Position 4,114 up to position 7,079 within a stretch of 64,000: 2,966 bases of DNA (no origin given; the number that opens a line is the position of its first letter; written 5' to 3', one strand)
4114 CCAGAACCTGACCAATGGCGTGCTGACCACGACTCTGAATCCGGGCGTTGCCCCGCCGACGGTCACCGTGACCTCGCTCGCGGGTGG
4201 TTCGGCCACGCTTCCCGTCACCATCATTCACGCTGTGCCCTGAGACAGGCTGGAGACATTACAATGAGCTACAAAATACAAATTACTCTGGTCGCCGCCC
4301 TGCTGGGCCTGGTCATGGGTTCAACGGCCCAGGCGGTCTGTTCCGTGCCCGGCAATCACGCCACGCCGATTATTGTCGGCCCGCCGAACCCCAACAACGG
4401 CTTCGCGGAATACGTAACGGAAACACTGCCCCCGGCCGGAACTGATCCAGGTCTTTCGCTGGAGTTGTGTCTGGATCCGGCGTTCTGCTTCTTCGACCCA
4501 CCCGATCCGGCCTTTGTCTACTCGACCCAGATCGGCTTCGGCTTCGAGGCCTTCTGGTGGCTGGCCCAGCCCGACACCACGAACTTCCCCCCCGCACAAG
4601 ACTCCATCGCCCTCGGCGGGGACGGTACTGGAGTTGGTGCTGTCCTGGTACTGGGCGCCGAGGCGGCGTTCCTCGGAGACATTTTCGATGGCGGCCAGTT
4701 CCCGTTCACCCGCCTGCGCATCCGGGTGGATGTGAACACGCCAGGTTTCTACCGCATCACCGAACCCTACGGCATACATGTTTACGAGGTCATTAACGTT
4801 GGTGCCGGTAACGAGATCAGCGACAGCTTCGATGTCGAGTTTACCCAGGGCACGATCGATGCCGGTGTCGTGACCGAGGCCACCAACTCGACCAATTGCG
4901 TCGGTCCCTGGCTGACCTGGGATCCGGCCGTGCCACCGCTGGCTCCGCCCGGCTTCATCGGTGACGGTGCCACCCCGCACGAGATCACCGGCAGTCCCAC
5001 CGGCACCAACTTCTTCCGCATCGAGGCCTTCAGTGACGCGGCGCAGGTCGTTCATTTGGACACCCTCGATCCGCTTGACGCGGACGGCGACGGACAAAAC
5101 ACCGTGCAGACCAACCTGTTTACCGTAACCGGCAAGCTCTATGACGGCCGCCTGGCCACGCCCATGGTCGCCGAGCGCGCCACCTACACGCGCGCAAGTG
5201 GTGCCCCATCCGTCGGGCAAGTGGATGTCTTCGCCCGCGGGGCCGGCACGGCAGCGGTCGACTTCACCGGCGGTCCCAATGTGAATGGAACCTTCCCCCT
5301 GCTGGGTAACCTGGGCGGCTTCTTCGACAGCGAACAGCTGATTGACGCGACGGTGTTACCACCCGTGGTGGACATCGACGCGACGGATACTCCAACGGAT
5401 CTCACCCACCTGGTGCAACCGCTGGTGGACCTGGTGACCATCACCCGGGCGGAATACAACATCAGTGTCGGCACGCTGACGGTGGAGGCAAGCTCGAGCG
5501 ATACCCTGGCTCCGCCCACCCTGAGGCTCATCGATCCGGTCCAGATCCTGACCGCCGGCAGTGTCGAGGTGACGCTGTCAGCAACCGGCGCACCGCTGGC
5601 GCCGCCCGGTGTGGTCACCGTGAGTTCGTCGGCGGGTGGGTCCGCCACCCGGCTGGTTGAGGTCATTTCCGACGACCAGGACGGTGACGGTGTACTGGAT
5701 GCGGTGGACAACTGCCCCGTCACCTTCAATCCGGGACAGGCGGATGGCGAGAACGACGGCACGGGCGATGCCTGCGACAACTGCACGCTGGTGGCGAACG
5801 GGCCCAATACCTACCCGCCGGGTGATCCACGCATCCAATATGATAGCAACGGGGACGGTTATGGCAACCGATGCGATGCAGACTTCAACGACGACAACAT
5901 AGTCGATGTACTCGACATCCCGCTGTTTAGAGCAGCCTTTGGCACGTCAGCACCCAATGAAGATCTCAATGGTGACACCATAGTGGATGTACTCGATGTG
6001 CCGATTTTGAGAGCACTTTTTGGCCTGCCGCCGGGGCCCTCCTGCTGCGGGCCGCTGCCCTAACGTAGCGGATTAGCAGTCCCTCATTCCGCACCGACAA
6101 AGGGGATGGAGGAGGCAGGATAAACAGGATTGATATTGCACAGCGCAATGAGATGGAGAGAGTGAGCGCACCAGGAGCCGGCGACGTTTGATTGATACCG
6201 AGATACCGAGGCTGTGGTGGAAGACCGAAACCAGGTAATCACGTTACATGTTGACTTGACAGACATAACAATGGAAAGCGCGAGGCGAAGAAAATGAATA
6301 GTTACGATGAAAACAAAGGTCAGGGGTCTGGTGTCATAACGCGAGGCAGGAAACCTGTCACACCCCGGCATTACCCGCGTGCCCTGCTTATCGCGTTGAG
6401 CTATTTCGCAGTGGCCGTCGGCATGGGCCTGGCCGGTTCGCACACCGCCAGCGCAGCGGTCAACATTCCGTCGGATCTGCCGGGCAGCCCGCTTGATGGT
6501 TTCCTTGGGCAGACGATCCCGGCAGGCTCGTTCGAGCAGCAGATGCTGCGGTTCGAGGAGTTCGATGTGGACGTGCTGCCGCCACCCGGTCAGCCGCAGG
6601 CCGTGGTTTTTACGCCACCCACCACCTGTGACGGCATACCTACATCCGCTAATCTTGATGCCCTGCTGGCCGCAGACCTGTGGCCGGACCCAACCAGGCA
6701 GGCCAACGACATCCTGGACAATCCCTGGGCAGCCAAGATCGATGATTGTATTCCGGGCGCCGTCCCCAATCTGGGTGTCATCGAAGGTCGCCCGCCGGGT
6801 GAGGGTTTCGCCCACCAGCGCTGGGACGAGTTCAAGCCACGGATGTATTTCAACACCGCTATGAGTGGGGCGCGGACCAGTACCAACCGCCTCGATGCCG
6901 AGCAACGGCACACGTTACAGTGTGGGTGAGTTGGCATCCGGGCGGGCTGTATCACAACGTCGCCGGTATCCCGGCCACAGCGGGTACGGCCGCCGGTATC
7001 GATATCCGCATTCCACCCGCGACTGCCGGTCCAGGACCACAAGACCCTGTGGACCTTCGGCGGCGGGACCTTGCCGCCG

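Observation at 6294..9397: Second dockerin-tagged CotA/bilirubin-oxidase-type MCO, fragmented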

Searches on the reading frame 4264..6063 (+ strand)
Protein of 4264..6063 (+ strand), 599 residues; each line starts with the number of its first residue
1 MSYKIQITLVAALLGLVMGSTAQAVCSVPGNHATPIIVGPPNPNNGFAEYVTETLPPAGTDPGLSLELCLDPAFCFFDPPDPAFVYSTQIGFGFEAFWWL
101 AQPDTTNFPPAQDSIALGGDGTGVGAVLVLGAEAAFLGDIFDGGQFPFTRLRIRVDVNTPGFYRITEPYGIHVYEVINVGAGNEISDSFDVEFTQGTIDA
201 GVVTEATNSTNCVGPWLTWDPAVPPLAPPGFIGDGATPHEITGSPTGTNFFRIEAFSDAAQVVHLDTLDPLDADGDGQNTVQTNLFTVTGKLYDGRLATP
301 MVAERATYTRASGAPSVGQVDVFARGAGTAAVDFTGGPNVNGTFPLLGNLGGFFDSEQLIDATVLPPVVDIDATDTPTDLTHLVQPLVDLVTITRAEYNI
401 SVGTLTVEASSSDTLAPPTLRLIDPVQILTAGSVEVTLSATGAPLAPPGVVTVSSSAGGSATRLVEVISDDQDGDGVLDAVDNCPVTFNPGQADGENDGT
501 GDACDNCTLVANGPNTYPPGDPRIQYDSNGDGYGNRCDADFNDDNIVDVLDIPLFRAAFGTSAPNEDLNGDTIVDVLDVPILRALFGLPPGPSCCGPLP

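Call 16: find_encoding_contigs(protein=window:4264-6063:+, flank=10000, max_places=10)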
Protein window:4264-6063:+ (599 aa): no gene with exactly this product is on record in the collection.

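Call 35: search_protein_families(library=pfam, max_evalue=0.01, proteins=[P0123, window:4264-6063:+])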
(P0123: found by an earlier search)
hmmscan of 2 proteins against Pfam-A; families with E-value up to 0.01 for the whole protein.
P0123 (1039 aa): 2 families
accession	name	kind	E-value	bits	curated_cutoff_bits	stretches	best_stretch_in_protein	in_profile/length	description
PF07731.20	Cu-oxidase_2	-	1.4e-06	28.5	20.4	1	777-867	41-131/137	Multicopper oxidase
PF02412.23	TSP_3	-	5.9e-05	23.1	25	1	944-967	13-36/36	Thrombospondin type 3 repeat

window:4264-6063:+ (599 aa): 1 family
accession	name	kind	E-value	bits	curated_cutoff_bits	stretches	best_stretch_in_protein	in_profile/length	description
PF02412.23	TSP_3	-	0.00018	21.5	25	1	470-492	14-36/36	Thrombospondin type 3 repeat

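Call 36: search_protein_families(library=pfam, max_evalue=1, proteins=[L082:7088-13243:+])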
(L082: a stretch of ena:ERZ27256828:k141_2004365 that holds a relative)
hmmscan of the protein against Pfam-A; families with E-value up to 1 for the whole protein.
L082:7088-13243:+ (2052 aa): 1 family
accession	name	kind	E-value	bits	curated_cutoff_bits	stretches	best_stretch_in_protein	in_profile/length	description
PF07732.21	Cu-oxidase_3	-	0.0048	17.4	21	0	495-550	32-87/119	Multicopper oxidase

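Call 37: search_protein_families(library=ncbifam, max_evalue=0.001, proteins=[P0123, L082:7088-13243:+, window:4264-6063:+])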
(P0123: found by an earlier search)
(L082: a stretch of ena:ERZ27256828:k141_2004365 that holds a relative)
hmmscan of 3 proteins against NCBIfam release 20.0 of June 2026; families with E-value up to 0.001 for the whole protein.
P0123 (1039 aa): 5 families
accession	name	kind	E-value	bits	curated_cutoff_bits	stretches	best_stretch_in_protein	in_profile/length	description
NF047638.1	throspo3_MtsC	equivalog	5.7e-22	78.2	350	1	921-999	64-142/428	cell-cell cohesion MYXO-CTERM protein MtsC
NF045554.1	AmiPhnlOxPhsA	equivalog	7.8e-16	57.7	950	1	388-610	153-340/581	O-aminophenol oxidase PhsA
NF008205.1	PRK10965.1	equivalog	2.7e-14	52.9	525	1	758-866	420-525/529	multicopper oxidase CueO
NF045500.1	Omp28_seleno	equivalog_domain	1.6e-09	37.6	200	1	918-961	268-312/377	Omp28-related selenoprotein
NF008135.0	PRK10883.1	equivalog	0.00033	19.3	581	0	480-523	203-246/471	cell division protein FtsP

L082:7088-13243:+ (2052 aa): 1 family
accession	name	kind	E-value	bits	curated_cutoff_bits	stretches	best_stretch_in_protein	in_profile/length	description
NF041487.1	copper_ox_MnxG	equivalog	0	2198.2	3100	2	41-1047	1-962/1894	manganese-oxidizing multicopper oxidase MnxG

window:4264-6063:+ (599 aa): 2 families
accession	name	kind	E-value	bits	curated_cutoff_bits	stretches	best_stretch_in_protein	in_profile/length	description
NF047638.1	throspo3_MtsC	equivalog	1.5e-16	60.3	350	1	468-571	63-156/428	cell-cell cohesion MYXO-CTERM protein MtsC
NF045500.1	Omp28_seleno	equivalog_domain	9.3e-08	31.8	200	1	463-510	266-313/377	Omp28-related selenoprotein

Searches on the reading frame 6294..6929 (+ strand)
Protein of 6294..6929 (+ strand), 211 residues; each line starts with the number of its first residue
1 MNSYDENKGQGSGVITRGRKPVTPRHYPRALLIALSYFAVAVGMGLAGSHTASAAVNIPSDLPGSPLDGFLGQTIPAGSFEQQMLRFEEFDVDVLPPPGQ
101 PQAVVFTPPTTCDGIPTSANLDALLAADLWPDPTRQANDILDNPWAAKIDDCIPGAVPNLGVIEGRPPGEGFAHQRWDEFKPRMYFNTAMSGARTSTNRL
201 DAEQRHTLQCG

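Call 21: find_encoding_contigs(protein=window:6294-6929:+, flank=10000, max_places=6)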
Protein window:6294-6929:+ (211 aa): no gene with exactly this product is on record in the collection.

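Call 35: search_protein_families(library=pfam, max_evalue=0.01, proteins=[P0123])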
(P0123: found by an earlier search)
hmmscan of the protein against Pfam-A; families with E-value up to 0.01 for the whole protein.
P0123 (1039 aa): 2 families
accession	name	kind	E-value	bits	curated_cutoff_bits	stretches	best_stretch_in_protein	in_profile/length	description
PF07731.20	Cu-oxidase_2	-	1.4e-06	28.5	20.4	1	777-867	41-131/137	Multicopper oxidase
PF02412.23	TSP_3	-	5.9e-05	23.1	25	1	944-967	13-36/36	Thrombospondin type 3 repeat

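Call 36: search_protein_families(library=pfam, max_evalue=1, proteins=[L082:7088-13243:+])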
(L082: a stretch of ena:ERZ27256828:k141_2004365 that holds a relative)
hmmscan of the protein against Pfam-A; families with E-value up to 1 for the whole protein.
L082:7088-13243:+ (2052 aa): 1 family
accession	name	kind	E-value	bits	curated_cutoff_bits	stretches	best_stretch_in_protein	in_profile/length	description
PF07732.21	Cu-oxidase_3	-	0.0048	17.4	21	0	495-550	32-87/119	Multicopper oxidase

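Call 37: search_protein_families(library=ncbifam, max_evalue=0.001, proteins=[P0123, L082:7088-13243:+])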
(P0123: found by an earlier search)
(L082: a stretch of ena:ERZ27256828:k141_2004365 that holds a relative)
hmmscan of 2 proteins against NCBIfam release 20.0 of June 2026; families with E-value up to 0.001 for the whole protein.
P0123 (1039 aa): 5 families
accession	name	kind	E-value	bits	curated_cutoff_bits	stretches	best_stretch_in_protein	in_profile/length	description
NF047638.1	throspo3_MtsC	equivalog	5.7e-22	78.2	350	1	921-999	64-142/428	cell-cell cohesion MYXO-CTERM protein MtsC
NF045554.1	AmiPhnlOxPhsA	equivalog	7.8e-16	57.7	950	1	388-610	153-340/581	O-aminophenol oxidase PhsA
NF008205.1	PRK10965.1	equivalog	2.7e-14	52.9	525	1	758-866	420-525/529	multicopper oxidase CueO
NF045500.1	Omp28_seleno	equivalog_domain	1.6e-09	37.6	200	1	918-961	268-312/377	Omp28-related selenoprotein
NF008135.0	PRK10883.1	equivalog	0.00033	19.3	581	0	480-523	203-246/471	cell division protein FtsP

L082:7088-13243:+ (2052 aa): 1 family
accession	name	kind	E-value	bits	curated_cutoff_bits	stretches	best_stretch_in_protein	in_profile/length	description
NF041487.1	copper_ox_MnxG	equivalog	0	2198.2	3100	2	41-1047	1-962/1894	manganese-oxidizing multicopper oxidase MnxG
